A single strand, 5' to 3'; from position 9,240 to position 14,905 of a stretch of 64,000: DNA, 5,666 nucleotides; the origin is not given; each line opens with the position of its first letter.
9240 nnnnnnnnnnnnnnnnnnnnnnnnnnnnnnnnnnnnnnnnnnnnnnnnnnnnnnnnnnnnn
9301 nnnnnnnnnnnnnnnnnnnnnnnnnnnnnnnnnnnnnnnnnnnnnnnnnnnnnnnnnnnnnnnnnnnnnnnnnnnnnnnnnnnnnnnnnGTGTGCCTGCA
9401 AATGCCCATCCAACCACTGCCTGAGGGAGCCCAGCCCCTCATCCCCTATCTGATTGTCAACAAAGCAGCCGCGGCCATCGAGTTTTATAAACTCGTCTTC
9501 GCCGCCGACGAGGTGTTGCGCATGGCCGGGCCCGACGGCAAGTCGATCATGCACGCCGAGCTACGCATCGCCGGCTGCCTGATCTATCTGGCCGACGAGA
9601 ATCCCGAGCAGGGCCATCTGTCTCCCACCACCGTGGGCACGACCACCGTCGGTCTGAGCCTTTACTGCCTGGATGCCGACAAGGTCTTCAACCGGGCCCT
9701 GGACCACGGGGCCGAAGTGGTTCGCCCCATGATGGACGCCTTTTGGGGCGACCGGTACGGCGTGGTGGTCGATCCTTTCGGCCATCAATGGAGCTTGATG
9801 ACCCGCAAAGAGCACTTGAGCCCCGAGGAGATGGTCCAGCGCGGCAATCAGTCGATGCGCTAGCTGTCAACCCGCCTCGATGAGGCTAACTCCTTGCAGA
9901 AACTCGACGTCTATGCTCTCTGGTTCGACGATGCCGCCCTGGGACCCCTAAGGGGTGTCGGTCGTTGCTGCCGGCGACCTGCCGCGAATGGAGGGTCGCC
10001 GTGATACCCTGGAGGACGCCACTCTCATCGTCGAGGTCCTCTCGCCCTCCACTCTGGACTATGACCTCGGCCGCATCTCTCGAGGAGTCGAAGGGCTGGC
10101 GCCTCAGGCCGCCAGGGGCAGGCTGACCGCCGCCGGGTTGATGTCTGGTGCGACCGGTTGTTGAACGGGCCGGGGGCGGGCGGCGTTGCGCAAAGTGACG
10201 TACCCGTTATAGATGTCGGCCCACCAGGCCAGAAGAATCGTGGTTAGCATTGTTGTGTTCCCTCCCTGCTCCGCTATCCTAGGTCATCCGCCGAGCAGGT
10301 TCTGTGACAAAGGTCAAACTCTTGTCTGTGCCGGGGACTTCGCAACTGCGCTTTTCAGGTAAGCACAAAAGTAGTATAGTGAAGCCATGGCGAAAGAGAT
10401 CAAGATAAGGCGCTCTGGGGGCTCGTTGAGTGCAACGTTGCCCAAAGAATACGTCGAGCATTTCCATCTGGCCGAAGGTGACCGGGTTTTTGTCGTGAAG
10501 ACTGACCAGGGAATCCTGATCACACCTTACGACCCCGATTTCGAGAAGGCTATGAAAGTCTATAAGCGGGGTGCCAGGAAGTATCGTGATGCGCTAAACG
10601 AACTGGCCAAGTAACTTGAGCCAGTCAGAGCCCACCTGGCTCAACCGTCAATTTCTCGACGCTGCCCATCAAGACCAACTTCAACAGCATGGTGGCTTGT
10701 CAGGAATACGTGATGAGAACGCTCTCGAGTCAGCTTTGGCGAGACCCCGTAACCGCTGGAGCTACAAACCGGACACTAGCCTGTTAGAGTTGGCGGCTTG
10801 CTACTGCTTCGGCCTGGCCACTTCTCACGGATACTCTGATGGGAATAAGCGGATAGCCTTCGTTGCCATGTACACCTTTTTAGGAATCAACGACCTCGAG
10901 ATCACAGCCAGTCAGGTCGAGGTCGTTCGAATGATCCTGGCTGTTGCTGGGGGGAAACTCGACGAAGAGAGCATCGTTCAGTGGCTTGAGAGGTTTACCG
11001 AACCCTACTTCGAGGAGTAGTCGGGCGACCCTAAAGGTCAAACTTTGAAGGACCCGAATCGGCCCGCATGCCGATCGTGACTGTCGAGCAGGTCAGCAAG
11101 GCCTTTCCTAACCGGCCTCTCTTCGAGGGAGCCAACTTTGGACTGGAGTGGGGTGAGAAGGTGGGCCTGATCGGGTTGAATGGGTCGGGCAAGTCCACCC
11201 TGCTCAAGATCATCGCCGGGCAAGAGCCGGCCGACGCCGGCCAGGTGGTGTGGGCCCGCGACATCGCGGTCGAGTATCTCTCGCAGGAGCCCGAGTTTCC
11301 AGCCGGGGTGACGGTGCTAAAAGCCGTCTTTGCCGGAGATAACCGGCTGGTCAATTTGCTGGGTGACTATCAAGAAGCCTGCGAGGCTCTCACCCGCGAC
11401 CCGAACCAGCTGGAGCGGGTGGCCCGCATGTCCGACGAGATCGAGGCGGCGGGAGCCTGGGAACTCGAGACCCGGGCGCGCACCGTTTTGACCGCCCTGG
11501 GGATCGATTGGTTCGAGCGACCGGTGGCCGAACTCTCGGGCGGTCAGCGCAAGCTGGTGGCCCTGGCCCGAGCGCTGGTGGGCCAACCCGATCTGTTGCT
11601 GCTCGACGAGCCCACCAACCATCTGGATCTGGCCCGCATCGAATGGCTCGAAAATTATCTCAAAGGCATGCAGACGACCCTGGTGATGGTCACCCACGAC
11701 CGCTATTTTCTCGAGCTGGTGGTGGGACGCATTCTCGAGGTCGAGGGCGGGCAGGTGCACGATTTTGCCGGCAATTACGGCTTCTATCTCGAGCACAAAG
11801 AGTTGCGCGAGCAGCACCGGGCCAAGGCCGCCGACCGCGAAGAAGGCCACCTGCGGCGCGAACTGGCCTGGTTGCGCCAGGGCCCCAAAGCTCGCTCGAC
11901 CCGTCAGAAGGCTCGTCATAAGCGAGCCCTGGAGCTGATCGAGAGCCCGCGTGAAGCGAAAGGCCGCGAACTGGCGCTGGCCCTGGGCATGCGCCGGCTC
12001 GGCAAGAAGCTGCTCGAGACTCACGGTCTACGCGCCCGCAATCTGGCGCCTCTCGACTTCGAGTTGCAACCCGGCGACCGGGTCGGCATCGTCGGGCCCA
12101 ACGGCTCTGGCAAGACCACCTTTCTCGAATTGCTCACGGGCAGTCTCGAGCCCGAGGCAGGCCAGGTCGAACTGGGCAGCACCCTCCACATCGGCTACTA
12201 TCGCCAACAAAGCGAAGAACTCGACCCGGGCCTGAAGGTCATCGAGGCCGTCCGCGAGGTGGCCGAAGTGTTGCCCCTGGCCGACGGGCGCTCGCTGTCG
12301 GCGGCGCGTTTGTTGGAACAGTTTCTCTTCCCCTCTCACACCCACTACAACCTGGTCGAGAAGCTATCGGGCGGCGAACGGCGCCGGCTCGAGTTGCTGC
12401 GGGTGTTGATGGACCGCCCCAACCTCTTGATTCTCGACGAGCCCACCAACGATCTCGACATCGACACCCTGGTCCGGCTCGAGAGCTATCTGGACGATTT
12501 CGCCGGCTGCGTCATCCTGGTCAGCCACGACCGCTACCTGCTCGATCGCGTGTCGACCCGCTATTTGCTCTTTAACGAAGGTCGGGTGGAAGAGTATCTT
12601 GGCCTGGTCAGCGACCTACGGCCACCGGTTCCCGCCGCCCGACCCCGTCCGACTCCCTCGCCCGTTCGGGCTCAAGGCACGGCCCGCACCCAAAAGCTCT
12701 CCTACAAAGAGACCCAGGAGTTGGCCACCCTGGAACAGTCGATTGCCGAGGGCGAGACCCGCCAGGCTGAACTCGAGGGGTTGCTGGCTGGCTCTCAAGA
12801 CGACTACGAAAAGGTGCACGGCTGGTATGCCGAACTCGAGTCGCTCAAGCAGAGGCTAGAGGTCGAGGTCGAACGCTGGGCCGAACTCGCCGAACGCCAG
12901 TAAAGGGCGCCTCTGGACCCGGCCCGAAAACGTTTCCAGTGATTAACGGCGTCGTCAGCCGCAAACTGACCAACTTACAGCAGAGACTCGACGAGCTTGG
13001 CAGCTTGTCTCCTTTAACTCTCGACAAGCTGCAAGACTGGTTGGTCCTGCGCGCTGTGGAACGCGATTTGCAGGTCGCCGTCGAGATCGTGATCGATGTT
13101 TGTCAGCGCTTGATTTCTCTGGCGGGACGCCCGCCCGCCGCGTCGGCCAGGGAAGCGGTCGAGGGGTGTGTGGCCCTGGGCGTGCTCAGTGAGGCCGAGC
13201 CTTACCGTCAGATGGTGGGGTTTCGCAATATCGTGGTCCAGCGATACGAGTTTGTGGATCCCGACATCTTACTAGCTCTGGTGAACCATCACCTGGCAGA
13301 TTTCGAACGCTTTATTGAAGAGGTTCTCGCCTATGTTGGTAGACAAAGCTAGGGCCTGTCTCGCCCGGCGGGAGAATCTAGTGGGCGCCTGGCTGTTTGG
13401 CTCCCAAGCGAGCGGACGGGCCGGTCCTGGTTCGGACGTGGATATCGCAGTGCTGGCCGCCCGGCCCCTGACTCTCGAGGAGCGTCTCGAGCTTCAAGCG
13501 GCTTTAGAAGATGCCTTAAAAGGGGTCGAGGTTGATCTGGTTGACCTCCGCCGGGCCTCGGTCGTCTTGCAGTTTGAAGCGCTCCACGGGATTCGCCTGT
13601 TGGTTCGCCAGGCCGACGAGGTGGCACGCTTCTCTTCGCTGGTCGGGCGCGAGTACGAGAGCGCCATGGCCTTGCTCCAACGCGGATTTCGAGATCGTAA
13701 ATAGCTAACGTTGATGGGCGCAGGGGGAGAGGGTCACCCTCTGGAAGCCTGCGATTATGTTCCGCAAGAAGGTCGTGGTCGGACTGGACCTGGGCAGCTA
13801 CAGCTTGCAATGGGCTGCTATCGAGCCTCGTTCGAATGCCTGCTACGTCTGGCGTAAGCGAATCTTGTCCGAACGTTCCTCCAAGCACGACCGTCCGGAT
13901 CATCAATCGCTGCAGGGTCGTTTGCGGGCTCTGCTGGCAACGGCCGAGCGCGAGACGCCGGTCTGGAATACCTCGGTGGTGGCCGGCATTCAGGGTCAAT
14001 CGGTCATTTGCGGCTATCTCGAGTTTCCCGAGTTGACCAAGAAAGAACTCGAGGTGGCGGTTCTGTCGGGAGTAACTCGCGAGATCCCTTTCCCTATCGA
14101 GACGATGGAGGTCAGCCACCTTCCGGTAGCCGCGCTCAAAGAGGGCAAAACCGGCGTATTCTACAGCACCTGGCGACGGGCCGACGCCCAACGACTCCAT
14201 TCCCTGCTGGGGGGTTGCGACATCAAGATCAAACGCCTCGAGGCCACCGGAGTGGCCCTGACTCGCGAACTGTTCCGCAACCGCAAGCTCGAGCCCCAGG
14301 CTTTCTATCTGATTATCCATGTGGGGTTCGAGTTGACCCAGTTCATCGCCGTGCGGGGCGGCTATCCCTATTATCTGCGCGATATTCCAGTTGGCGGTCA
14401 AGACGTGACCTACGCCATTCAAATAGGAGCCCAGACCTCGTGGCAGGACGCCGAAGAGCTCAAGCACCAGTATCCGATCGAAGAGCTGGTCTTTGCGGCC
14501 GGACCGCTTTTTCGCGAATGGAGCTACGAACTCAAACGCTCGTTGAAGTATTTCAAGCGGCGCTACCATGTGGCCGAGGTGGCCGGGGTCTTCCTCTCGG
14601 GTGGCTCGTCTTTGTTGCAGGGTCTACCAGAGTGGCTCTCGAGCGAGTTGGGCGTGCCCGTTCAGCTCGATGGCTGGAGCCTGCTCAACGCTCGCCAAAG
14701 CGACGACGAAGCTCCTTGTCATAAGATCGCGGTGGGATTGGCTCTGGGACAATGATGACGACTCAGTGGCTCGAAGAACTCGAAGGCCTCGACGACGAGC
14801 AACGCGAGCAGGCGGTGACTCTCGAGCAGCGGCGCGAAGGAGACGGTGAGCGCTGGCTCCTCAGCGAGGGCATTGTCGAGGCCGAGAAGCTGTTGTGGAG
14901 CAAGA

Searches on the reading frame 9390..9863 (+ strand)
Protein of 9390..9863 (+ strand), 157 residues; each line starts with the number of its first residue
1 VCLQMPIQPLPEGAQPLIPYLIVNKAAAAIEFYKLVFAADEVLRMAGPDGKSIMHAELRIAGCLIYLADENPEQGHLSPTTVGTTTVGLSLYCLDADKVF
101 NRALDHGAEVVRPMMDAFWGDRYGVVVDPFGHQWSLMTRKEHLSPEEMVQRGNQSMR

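Call 5: search_protein_families(library=pfam, proteins=[window:9390-9863:+], max_evalue=0.001)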
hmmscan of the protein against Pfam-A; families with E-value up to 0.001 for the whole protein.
window:9390-9863:+ (157 aa): 3 families
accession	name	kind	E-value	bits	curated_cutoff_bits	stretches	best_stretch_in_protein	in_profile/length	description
PF00903.31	Glyoxalase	-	2.7e-11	44.3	20.6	1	21-135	7-120/121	Glyoxalase/Bleomycin resistance protein/Dioxygenase superfamily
PF22656.2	At5g48480-like_N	-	9.7e-07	28.9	27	1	24-69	7-58/59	Glyoxalase At5g48480-like, N-terminal domain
PF18029.7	Glyoxalase_6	-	0.00065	20.8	23.6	1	26-136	9-105/106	Glyoxalase-like domain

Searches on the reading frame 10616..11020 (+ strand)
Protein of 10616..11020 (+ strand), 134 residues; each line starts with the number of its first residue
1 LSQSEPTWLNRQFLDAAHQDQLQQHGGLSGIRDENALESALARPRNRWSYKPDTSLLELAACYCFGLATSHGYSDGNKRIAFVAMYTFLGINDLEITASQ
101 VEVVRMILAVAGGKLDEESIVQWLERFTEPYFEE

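Call 5: search_protein_families(library=pfam, proteins=[window:10616-11020:+], max_evalue=0.001)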
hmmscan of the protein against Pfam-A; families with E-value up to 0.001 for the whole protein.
window:10616-11020:+ (134 aa): 1 family
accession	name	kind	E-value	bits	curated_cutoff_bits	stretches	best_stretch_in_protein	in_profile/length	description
PF02661.23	Fic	-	1.5e-15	58.2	24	1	8-89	1-93/93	Fic/DOC family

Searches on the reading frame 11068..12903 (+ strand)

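Call 3: search_protein_families(library=pfam, proteins=[window:11068-12903:+], max_evalue=0.01)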
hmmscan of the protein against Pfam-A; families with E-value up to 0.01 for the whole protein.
window:11068-12903:+ (611 aa): 23 families
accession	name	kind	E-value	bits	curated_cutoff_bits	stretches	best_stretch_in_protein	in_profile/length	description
PF00005.33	ABC_tran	-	2.4e-55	187.3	25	2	20-184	2-137/137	ABC transporter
PF13304.12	AAA_21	-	7.7e-17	62.7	27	3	151-215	233-303/304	AAA domain, putative AbiEii toxin, Type IV TA system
PF16326.10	ABC_tran_CTD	-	6e-14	52.5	32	1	543-609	1-69/69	ABC transporter C-terminal domain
PF02463.25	SMC_N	-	4.3e-12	46.4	40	1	155-216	136-203/220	RecF/RecN/SMC N terminal domain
PF12848.13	ABC_tran_Xtn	-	1.1e-08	35.4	25.9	1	223-294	1-76/85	ABC transporter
PF13555.12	AAA_29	-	1e-06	28.8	27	0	332-354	18-40/61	P-loop containing region of AAA domain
PF13401.12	AAA_22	-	2.4e-06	28.3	27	0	341-486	10-122/130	AAA domain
PF13476.12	AAA_23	-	3.4e-06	28.3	27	1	339-360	22-43/201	AAA domain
PF13604.12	AAA_30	-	9.7e-06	25.9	27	0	340-486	22-123/191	AAA domain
PF01926.29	MMR_HSR1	-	1.6e-05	25.4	21.9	0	338-379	1-40/113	50S ribosome-binding GTPase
PF13521.12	AAA_28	-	0.00014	22.5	27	0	32-74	2-39/164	AAA domain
PF13238.12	AAA_18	-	0.00032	21.6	29.4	0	339-359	1-21/128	AAA domain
PF03193.22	RsgA_GTPase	-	0.00052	20.3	30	0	308-367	79-137/174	RsgA GTPase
PF13175.12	AAA_15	-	0.00052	20.2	32.1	0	341-356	28-43/374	AAA ATPase domain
PF13191.12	AAA_16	-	0.00063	20.7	32.6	0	340-386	28-64/167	AAA ATPase domain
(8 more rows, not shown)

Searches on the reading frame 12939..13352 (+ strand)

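Call 3: search_protein_families(library=pfam, proteins=[window:12939-13352:+], max_evalue=0.01)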
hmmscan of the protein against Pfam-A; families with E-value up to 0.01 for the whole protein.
window:12939-13352:+ (137 aa): 1 family
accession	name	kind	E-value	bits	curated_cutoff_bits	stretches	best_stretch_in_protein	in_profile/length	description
PF01934.22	HepT-like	-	7e-24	84.3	23.5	1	14-129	2-120/120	Ribonuclease HepT-like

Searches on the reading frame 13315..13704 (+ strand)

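Call 3: search_protein_families(library=pfam, proteins=[window:13315-13704:+], max_evalue=0.01)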
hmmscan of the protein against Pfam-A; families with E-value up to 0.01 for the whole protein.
window:13315-13704:+ (129 aa): 2 families
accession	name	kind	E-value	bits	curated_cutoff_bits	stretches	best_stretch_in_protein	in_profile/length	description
PF18765.7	Polbeta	-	8.4e-18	64.8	26.9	1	13-98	4-89/93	Polymerase beta, Nucleotidyltransferase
PF01909.29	NTP_transf_2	-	6e-11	43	21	1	10-83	2-73/93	Nucleotidyltransferase domain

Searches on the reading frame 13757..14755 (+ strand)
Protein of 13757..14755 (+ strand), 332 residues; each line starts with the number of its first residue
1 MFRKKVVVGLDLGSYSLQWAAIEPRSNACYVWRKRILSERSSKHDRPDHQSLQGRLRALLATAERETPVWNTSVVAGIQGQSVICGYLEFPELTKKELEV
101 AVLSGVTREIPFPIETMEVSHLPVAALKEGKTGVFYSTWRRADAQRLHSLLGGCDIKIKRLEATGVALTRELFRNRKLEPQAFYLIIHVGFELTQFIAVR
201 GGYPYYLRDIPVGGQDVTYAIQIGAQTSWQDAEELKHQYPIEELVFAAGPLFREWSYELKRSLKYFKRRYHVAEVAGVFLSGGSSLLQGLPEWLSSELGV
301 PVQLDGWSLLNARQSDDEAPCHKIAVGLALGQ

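Call 3: search_protein_families(library=pfam, proteins=[window:13757-14755:+], max_evalue=0.01)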
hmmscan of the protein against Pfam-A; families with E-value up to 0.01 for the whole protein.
window:13757-14755:+ (332 aa): 3 families
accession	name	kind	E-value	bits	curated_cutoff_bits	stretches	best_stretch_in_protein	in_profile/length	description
PF11104.14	PilM_2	-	4.5e-17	62.4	27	1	9-330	1-337/340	Type IV pilus assembly protein PilM;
PF14450.12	FtsA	-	3.1e-08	34.5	31.8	1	187-304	3-109/127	Cell division protein FtsA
PF06723.19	MreB_Mbl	-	0.0039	16.5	27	1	277-304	276-303/327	MreB/Mbl protein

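Call 9: search_protein_families(library=ncbifam, proteins=[window:13757-14755:+], max_evalue=0.01)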
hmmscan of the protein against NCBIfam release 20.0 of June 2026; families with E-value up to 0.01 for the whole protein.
window:13757-14755:+ (332 aa): 6 families
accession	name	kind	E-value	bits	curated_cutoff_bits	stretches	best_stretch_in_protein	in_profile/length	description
TIGR01175.1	pilM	subfamily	2.9e-25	89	133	1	4-330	2-345/348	type IV pilus assembly protein PilM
NF045709.1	Amuc_1101_fam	equivalog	3.2e-11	42.8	650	1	4-238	4-233/608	Amuc_1101 family PilM-like pilus complex protein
TIGR01174.1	ftsA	equivalog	2.8e-08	33.3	175.85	1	184-239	198-253/371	cell division protein FtsA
NF010540.1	PRK13929.1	exception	2.7e-05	23.4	515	1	276-304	280-308/334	rod-share determining protein MreBH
NF011660.0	PRK15080.1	equivalog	0.00094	18.5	182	1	198-305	157-258/277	ethanolamine utilization protein EutJ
TIGR02529.1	EutJ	subfamily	0.0043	16.5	152.1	1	188-304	114-224/239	ethanolamine utilization protein EutJ family protein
